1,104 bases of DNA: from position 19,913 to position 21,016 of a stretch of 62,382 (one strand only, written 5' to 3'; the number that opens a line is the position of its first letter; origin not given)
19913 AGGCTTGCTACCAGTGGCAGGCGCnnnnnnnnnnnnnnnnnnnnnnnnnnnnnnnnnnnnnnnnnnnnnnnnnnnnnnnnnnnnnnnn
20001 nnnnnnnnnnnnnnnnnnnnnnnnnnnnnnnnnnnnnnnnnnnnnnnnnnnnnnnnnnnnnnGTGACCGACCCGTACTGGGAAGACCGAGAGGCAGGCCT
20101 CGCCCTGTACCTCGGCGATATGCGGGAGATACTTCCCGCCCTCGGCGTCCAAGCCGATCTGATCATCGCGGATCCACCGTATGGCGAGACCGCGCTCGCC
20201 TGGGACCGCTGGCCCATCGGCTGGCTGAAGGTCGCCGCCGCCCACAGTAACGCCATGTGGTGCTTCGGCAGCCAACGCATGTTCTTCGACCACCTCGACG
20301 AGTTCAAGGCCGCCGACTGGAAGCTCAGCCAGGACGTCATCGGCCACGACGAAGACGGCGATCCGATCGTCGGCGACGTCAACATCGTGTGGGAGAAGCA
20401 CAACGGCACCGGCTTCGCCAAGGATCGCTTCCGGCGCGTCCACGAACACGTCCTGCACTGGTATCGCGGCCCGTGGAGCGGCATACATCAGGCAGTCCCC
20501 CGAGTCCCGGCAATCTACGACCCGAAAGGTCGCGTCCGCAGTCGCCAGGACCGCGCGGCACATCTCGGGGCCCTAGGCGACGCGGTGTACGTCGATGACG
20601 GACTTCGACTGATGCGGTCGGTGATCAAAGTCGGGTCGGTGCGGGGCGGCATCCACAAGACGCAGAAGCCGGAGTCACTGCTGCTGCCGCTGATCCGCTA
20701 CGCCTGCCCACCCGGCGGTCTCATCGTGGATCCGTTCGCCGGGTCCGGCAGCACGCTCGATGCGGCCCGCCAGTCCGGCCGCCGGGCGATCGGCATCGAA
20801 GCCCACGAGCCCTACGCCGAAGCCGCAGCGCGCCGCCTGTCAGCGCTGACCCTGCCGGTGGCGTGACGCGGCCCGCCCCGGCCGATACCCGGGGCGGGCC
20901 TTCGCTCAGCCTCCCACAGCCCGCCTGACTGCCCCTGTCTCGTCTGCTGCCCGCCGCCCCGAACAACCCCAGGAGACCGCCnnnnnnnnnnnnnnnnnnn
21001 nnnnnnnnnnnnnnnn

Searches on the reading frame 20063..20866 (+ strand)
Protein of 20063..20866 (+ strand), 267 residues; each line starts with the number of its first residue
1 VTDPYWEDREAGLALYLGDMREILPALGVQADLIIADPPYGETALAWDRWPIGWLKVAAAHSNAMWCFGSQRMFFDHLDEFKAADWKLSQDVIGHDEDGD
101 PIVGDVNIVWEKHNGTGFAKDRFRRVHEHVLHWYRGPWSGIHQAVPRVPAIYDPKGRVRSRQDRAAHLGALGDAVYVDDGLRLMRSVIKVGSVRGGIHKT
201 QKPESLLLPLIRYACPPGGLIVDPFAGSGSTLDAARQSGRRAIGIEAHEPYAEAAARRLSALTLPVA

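Call 13: search_protein_families(library=pfam, proteins=[window:20063-20866:+], max_evalue=0.01)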
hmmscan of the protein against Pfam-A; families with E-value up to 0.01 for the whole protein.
window:20063-20866:+ (267 aa): 2 families
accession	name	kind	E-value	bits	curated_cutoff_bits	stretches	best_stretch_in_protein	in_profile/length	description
PF01555.25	N6_N4_Mtase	-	2.8e-27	96.6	26.7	1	32-256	2-220/221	DNA methylase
PF01170.24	UPF0020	-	0.005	17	22.3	0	30-43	121-134/197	RMKL-like, methyltransferase domain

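Call 14: search_protein_families(library=phrogs, proteins=[window:20063-20866:+], max_evalue=0.01)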
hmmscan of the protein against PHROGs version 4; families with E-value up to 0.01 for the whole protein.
window:20063-20866:+ (267 aa): 11 families
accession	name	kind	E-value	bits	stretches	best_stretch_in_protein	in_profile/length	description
phrog_67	-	other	3.4e-44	153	1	15-264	126-348/743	DNA methyltransferase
phrog_3008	-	other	1.9e-18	67.6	1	196-263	148-215/244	DNA methyltransferase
phrog_498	-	other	1.2e-16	61.4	1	108-262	301-423/633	DNA methyltransferase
phrog_18293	-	other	1.8e-10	41.8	1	174-259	21-107/119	methyltransferase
phrog_6952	-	other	1.8e-09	38.7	1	196-261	112-177/181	DNA methyltransferase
phrog_23085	-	unknown function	5.6e-09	36.8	1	194-258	40-104/138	-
phrog_8769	-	other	5.6e-08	33.5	1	211-260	5-54/71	methyltransferase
phrog_23148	-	unknown function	4.1e-07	31.2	1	198-260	85-147/165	-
phrog_12517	-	unknown function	3.5e-05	24.1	0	211-248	99-136/316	-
phrog_18146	-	other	0.00047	20.2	1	212-247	64-99/452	DNA methyltransferase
phrog_12862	-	unknown function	0.0058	17.5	0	15-49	5-40/149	-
